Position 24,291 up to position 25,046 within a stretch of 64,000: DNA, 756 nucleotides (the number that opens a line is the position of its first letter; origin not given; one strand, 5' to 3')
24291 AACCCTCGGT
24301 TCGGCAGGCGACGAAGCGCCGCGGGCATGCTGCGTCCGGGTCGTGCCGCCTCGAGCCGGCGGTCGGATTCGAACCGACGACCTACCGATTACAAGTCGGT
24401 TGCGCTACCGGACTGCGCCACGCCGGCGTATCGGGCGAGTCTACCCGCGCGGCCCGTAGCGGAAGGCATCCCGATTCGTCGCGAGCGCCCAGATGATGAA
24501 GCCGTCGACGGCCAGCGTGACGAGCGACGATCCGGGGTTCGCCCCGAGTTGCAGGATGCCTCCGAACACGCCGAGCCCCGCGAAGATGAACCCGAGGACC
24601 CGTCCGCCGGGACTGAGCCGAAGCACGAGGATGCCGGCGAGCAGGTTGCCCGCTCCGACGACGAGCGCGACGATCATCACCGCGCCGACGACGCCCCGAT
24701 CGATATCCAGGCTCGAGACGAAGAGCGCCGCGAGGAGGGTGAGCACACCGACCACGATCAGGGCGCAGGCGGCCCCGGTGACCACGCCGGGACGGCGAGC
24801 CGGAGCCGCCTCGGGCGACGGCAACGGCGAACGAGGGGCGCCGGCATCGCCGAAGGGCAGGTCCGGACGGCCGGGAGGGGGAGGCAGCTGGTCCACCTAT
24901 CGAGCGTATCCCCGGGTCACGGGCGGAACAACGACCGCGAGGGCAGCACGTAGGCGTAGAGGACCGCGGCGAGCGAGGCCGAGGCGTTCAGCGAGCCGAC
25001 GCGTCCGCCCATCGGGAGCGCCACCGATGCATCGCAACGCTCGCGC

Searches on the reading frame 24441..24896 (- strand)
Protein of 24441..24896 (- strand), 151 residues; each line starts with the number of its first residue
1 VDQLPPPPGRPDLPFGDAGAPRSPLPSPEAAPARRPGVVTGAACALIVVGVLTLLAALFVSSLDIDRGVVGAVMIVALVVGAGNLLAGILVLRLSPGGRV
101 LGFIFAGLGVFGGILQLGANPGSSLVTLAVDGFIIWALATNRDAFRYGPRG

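Call 21: search_protein_families(library=pfam, proteins=[window:24441-24896:-], max_evalue=0.001)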
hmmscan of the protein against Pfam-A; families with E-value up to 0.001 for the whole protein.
window:24441-24896:- (151 aa): 1 family
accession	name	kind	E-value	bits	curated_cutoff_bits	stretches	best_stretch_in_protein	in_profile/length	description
PF23636.1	DUF7144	-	6.3e-08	33.2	27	1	72-142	44-114/115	Domain of unknown function (DUF7144)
